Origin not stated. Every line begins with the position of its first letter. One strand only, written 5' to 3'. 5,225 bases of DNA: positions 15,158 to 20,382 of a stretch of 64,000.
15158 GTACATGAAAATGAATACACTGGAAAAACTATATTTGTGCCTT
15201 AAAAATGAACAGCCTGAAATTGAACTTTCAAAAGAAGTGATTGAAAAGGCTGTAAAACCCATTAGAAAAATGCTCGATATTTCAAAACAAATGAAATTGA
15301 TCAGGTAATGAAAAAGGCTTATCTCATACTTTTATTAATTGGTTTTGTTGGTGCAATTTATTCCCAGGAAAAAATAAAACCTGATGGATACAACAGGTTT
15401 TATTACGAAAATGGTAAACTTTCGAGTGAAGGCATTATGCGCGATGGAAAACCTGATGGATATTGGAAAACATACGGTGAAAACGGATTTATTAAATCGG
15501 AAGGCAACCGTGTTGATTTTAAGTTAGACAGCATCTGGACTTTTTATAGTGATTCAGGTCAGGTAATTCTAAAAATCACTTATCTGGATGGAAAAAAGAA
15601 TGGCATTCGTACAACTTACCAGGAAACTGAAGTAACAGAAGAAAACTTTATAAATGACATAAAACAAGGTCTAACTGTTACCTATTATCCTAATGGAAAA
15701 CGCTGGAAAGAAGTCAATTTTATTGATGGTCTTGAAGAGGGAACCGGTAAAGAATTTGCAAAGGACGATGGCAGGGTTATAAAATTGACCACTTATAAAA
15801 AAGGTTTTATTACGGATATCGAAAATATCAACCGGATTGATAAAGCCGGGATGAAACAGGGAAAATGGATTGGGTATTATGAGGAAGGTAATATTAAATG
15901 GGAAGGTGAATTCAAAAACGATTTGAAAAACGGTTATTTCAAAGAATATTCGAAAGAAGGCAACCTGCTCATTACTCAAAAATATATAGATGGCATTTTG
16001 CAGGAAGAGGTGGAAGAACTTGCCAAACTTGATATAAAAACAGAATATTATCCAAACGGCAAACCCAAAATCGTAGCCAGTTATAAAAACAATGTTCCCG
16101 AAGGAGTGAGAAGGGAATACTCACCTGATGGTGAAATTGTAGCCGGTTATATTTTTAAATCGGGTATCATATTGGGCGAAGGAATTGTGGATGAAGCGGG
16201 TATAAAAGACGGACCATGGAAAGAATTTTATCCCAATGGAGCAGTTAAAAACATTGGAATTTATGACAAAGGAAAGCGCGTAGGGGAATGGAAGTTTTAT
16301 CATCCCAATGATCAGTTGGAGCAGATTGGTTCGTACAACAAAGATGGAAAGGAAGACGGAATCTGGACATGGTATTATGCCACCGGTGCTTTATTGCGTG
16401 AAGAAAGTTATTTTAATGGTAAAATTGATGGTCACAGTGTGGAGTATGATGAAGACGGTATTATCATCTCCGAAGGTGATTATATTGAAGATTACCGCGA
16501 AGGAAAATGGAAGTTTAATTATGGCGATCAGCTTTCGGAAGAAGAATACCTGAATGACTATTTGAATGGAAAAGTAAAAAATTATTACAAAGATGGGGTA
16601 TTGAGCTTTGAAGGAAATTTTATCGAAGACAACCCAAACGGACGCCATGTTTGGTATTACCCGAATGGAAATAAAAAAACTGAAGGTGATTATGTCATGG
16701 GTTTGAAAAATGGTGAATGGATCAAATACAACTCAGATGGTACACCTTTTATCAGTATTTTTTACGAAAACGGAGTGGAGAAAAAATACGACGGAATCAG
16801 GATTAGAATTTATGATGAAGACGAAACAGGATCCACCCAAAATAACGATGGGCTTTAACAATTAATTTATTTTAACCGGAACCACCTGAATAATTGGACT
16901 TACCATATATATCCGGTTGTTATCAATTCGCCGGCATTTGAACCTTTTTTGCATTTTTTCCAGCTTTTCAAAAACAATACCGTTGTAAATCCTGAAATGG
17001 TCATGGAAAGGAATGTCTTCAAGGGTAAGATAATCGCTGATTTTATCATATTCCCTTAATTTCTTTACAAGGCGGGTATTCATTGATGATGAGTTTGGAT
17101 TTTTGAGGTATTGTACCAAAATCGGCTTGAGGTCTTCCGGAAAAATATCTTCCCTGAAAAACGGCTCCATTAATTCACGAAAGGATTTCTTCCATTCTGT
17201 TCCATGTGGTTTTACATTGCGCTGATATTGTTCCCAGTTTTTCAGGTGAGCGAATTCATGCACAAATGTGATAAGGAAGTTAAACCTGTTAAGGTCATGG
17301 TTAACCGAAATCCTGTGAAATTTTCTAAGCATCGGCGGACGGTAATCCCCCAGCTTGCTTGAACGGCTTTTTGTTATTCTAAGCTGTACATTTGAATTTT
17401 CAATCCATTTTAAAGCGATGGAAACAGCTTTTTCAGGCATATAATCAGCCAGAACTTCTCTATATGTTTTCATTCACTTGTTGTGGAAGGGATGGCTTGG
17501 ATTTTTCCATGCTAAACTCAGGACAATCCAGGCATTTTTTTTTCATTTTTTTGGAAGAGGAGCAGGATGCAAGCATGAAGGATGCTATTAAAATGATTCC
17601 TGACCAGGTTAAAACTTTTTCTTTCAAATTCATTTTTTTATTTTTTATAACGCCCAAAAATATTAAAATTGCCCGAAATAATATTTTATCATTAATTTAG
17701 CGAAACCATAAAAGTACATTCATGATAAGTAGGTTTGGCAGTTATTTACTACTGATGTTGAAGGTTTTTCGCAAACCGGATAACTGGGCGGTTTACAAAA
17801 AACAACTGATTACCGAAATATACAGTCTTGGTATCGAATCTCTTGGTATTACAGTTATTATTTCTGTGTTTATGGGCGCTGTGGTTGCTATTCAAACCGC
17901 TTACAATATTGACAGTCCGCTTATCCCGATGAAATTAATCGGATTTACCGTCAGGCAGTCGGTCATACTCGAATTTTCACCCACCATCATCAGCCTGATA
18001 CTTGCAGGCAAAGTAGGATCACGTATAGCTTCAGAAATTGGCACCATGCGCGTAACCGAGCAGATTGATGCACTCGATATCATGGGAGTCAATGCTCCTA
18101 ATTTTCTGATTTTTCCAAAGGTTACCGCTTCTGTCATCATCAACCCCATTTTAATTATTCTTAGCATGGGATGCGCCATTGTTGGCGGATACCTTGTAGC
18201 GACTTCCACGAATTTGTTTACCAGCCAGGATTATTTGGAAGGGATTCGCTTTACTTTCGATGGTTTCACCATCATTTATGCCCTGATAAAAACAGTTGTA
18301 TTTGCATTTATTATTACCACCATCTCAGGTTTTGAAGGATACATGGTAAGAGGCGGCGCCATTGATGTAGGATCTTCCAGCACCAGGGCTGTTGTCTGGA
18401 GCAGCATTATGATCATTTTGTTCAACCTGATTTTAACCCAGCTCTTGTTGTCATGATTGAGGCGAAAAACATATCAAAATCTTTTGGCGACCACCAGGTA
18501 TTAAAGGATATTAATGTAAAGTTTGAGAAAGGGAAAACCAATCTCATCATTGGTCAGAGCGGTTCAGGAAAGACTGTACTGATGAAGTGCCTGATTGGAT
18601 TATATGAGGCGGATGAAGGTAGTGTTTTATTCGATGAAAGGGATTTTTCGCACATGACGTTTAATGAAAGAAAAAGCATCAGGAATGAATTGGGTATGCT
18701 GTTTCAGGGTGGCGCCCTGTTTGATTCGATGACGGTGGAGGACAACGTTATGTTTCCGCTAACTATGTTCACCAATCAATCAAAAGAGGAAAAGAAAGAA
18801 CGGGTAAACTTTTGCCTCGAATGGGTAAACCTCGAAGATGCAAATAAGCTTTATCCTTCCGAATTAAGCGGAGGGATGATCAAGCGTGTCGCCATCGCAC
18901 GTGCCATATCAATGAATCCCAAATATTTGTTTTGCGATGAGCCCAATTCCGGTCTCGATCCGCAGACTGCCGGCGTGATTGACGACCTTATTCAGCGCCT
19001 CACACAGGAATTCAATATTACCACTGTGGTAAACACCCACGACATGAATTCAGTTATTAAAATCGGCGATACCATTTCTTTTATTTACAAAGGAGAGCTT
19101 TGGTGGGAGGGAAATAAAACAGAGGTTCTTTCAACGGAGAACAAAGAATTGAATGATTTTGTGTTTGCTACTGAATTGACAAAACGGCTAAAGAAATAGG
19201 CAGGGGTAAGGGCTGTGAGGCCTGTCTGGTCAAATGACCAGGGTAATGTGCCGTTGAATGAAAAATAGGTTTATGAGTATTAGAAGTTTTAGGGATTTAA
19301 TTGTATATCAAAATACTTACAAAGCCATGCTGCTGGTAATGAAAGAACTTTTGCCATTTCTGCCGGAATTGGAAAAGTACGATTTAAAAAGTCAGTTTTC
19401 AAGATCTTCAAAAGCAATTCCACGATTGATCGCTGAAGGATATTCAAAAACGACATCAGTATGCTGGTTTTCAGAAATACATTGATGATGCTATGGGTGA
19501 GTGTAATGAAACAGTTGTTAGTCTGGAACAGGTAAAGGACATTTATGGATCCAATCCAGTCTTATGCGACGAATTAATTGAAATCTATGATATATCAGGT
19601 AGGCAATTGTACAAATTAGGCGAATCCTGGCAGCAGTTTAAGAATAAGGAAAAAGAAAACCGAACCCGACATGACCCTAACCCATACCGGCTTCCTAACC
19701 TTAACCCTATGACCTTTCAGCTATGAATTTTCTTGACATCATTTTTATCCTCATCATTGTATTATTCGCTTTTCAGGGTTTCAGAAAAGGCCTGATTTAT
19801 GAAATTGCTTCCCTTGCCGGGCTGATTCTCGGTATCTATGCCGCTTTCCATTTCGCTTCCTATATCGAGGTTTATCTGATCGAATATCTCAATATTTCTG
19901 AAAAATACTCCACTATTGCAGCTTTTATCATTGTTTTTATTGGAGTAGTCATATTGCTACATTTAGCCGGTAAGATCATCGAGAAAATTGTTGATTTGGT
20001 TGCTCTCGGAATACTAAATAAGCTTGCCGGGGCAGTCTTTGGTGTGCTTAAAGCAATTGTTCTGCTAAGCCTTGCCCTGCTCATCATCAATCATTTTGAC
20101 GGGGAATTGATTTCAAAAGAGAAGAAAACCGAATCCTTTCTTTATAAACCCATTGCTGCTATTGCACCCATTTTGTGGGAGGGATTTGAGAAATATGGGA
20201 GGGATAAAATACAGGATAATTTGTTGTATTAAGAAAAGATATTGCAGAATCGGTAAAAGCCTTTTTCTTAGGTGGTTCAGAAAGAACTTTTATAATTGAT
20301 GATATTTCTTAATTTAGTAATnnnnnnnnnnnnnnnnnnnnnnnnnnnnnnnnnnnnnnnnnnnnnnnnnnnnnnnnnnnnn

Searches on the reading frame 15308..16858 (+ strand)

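Call 85: search_protein_families(library=pfam, proteins=[window:15308-16858:+], max_evalue=0.001)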
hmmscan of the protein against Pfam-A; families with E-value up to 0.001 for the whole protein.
window:15308-16858:+ (516 aa): 1 family
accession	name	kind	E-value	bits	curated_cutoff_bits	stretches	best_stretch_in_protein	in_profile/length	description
PF07661.19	MORN_2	-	3.4e-43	141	29.6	1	324-344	1-21/22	MORN repeat variant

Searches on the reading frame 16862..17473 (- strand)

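Call 85: search_protein_families(library=pfam, proteins=[window:16862-17473:-], max_evalue=0.001)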
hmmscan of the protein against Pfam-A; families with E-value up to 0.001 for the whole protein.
window:16862-17473:- (203 aa): 1 family
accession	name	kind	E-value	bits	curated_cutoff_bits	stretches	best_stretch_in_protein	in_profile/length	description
PF10263.15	SprT-like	-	2.9e-06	27.5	25.6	1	28-103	20-97/108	SprT-like family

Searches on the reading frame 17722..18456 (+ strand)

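Call 85: search_protein_families(library=pfam, proteins=[window:17722-18456:+], max_evalue=0.001)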
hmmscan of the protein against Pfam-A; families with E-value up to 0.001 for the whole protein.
window:17722-18456:+ (244 aa): 1 family
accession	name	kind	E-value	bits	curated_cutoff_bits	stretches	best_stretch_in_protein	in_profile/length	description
PF02405.21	MlaE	-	1.2e-62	211.8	22.5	1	30-241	2-212/212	Permease MlaE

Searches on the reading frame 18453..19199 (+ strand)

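Call 85: search_protein_families(library=pfam, proteins=[window:18453-19199:+], max_evalue=0.001)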
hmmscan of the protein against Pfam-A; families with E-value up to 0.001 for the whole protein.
window:18453-19199:+ (248 aa): 5 families
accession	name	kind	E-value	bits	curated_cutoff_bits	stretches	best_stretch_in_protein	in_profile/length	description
PF00005.33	ABC_tran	-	3.6e-34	118.7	25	1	17-165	1-136/137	ABC transporter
PF13304.12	AAA_21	-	2.1e-08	35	27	1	107-198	206-300/304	AAA domain, putative AbiEii toxin, Type IV TA system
PF02463.25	SMC_N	-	8.4e-05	22.5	40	1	19-199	17-200/220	RecF/RecN/SMC N terminal domain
PF13175.12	AAA_15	-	0.00019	21.6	32.1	0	17-84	14-83/374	AAA ATPase domain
PF13476.12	AAA_23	-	0.00025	22.2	27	1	10-47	9-39/201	AAA domain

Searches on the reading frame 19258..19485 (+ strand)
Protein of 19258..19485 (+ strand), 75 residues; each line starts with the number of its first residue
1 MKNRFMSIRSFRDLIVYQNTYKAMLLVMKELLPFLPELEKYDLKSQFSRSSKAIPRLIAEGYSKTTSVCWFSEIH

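Call 85: search_protein_families(library=pfam, proteins=[window:19258-19485:+], max_evalue=0.001)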
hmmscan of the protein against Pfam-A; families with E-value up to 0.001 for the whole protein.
window:19258-19485:+ (75 aa): 1 family
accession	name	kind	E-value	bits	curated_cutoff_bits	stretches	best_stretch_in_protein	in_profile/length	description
PF05635.17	23S_rRNA_IVP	-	4.2e-10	40.2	33.8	1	12-66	1-54/106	23S rRNA-intervening sequence protein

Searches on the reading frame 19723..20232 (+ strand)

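Call 85: search_protein_families(library=pfam, proteins=[window:19723-20232:+], max_evalue=0.001)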
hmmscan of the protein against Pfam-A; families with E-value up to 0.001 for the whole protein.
window:19723-20232:+ (169 aa): 1 family
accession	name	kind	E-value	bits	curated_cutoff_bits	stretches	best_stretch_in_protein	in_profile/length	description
PF02674.22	Colicin_V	-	4.5e-31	108.2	29.3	1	4-148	1-143/144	Colicin V production protein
